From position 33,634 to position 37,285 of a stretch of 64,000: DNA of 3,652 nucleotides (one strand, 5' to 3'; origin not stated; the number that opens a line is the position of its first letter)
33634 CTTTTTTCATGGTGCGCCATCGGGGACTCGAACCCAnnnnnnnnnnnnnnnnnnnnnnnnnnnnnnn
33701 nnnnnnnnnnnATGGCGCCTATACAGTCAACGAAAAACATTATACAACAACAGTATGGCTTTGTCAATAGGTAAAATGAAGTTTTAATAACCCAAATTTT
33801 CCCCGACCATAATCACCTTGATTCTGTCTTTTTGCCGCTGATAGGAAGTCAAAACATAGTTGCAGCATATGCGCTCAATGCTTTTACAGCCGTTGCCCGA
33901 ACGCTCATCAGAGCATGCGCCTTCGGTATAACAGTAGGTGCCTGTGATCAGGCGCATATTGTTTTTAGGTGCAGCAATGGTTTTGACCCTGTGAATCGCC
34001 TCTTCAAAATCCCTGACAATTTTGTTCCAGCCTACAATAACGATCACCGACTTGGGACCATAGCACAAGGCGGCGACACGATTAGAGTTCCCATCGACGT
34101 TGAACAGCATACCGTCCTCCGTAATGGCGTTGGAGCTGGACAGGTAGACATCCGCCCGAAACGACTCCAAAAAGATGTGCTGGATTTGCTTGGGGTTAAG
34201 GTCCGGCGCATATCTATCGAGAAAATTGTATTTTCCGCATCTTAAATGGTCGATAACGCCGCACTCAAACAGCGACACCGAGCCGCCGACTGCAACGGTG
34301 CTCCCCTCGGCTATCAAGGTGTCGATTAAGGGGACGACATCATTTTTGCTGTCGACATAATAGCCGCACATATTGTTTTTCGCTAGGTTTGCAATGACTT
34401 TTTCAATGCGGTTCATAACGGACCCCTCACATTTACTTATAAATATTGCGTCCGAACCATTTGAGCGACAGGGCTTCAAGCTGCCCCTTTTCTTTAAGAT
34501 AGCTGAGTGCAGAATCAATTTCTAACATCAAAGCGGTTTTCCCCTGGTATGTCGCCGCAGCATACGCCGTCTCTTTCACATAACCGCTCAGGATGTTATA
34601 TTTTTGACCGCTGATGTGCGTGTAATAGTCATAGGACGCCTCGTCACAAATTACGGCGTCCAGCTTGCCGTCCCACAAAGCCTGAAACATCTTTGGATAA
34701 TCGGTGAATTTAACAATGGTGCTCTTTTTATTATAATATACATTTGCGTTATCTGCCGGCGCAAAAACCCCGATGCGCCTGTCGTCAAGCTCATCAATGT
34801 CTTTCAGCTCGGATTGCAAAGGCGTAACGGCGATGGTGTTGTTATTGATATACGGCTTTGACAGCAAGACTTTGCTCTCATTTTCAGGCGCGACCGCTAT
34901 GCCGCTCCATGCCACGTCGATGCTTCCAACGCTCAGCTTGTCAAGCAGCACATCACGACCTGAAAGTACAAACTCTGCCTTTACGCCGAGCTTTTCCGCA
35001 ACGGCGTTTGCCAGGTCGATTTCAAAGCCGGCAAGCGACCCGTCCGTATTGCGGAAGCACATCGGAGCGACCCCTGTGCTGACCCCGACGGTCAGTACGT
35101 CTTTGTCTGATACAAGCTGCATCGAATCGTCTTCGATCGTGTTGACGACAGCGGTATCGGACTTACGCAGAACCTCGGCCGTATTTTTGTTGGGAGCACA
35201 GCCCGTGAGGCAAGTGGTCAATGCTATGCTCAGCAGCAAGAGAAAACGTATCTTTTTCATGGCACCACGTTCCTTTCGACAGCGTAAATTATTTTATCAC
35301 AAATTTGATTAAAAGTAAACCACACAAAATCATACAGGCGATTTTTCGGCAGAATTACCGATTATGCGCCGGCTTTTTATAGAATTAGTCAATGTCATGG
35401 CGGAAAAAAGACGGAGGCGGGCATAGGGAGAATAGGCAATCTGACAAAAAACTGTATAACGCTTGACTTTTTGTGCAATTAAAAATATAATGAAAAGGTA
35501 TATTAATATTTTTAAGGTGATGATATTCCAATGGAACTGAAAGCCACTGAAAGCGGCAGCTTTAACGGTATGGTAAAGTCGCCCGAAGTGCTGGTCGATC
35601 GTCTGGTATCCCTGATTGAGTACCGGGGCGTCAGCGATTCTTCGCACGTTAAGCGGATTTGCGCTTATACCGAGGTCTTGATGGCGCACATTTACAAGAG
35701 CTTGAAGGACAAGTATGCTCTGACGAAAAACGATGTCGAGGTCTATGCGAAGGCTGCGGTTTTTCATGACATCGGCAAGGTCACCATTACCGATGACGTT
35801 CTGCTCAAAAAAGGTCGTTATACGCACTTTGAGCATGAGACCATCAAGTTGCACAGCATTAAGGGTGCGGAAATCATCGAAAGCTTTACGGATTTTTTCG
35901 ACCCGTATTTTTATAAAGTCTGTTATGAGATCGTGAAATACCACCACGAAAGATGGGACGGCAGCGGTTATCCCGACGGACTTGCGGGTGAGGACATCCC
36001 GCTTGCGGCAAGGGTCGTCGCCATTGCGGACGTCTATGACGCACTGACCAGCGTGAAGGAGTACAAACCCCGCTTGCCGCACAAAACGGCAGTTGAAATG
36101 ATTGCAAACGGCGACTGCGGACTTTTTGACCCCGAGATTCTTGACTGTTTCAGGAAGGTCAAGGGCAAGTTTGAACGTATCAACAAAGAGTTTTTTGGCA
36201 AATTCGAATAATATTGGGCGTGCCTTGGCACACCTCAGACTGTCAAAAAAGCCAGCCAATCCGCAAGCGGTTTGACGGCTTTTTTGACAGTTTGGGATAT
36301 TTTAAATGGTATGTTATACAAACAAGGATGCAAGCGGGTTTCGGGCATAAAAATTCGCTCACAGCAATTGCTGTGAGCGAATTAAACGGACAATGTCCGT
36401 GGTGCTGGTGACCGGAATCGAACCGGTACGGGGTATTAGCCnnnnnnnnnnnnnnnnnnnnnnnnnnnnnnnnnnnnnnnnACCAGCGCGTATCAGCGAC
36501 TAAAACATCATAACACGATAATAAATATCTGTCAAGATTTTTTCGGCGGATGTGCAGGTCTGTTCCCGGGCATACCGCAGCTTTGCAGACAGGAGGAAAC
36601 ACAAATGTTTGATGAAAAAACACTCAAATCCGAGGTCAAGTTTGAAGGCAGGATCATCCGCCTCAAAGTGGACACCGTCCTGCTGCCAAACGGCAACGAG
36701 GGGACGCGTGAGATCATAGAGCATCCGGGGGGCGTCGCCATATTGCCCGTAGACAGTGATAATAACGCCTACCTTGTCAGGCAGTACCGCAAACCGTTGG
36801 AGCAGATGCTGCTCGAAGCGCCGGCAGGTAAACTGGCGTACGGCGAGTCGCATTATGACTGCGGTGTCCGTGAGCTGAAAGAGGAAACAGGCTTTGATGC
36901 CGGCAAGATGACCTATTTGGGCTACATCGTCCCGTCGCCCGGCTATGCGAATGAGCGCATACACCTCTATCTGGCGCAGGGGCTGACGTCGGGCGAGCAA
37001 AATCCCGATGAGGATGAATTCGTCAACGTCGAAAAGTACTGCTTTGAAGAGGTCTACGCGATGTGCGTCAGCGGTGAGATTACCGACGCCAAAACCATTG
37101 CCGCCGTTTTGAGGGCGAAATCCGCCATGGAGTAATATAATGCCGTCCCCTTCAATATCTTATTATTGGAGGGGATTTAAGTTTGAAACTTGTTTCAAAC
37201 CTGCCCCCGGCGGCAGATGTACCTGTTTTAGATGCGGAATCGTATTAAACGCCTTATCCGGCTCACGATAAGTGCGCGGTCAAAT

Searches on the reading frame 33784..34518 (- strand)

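Call 3: search_protein_families(library=pfam, proteins=[window:33784-34518:-])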
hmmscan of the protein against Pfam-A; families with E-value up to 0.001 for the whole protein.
window:33784-34518:- (244 aa): 1 family
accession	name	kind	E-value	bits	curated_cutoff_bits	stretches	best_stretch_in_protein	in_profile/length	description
PF02589.21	LUD_dom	-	8.3e-48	163.1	22.6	1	38-238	1-189/189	LUD domain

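Call 4: search_protein_families(library=ncbifam, proteins=[window:33784-34518:-])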
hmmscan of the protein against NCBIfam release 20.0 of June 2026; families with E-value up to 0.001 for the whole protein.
window:33784-34518:- (244 aa): 0 families

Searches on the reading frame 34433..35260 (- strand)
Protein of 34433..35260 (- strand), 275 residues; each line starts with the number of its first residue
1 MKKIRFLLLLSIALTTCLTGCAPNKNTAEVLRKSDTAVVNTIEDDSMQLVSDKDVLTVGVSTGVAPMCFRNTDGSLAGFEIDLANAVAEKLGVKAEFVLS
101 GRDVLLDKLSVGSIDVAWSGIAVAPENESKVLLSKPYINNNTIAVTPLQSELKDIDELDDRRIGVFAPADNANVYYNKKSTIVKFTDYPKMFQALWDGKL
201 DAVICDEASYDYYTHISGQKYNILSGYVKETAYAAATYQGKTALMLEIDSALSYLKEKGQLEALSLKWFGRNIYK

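Call 3: search_protein_families(library=pfam, proteins=[window:34433-35260:-])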
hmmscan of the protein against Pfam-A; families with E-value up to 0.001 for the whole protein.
window:34433-35260:- (275 aa): 1 family
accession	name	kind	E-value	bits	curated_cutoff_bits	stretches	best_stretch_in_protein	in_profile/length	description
PF00497.25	SBP_bac_3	-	3.1e-28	98.6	26.4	1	56-270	1-131/132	Bacterial extracellular solute-binding proteins, family 3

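Call 4: search_protein_families(library=ncbifam, proteins=[window:34433-35260:-])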
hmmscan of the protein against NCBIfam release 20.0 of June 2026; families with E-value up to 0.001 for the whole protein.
window:34433-35260:- (275 aa): 12 families
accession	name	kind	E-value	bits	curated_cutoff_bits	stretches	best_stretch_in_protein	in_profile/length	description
TIGR01096.1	3A0103s03R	subfamily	1.3e-29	103.4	256.35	1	52-269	23-250/250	lysine/arginine/ornithine ABC transporter substrate-binding protein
NF008426.0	PRK11260.1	equivalog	2.7e-29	102.3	312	1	38-273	25-264/266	cystine ABC transporter substrate-binding protein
NF007029.0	PRK09495.1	equivalog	2.9e-20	73.1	303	1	50-271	21-245/248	glutamine ABC transporter substrate-binding protein GlnH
NF041764.1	ArtI_Ecoli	equivalog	5.3e-20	71.8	522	1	68-270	35-242/243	arginine ABC transporter substrate-binding protein ArtI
NF011583.0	PRK15007.1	subfamily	3e-17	62.8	358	1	66-270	33-242/243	arginine ABC transporter substrate-binding protein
NF041765.1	ArtJ_Ecoli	equivalog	6.5e-17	61.9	510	1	53-270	20-242/243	arginine ABC transporter substrate-binding protein ArtJ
NF052427.1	StpK7MSMEG_1200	equivalog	4.5e-15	55.1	900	1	26-268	334-584/601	serine/threonine protein kinase StpK7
NF011586.0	PRK15010.1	equivalog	2.4e-14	53.5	440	1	55-274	27-258/260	lysine/arginine/ornithine ABC transporter substrate-binding protein ArgT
NF008112.0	PRK10859.1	equivalog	1.6e-13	49.9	354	1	40-271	29-267/483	membrane-bound lytic murein transglycosylase MltF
NF011965.0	PRK15437.1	equivalog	2.1e-11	43.9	459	1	56-274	28-258/260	histidine ABC transporter substrate-binding protein HisJ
NF008885.0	PRK11917.1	equivalog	1.4e-08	34.6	373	1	44-268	28-257/259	bifunctional adhesin/ABC transporter aspartate/glutamate-binding protein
TIGR02995.1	ectoine_ehuB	equivalog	5.8e-06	25.8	190.9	1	64-219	42-206/275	ectoine/hydroxyectoine ABC transporter substrate-binding protein EhuB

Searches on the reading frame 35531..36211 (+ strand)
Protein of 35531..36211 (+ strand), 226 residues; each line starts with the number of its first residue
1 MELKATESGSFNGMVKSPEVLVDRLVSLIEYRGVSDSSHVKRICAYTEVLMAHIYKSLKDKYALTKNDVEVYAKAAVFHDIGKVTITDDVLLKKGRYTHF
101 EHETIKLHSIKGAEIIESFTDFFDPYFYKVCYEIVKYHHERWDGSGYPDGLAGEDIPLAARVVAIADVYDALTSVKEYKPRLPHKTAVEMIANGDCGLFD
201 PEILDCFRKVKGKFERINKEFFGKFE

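Call 44: search_protein_families(library=pfam, proteins=[window:35531-36211:+], max_evalue=0.0001)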
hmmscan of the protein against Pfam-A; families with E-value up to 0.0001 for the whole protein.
window:35531-36211:+ (226 aa): 2 families
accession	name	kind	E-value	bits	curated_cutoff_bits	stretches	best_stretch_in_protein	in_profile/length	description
PF13487.12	HD_5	-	9.2e-26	91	27.2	1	50-203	20-170/170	HD domain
PF01966.28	HD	-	1.4e-19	70.9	22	1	51-171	8-115/116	HD domain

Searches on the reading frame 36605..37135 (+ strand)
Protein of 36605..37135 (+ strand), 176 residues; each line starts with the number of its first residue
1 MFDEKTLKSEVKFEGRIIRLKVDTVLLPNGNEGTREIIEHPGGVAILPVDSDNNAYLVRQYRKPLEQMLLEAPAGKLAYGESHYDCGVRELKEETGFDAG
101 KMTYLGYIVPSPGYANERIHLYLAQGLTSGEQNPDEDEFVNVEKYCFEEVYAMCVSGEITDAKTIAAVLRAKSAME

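Call 44: search_protein_families(library=pfam, proteins=[window:36605-37135:+], max_evalue=0.0001)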
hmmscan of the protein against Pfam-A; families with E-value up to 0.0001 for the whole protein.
window:36605-37135:+ (176 aa): 1 family
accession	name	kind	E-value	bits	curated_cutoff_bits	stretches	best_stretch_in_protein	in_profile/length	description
PF00293.34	NUDIX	-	1.2e-15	58.2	21.1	1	41-153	3-119/134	NUDIX domain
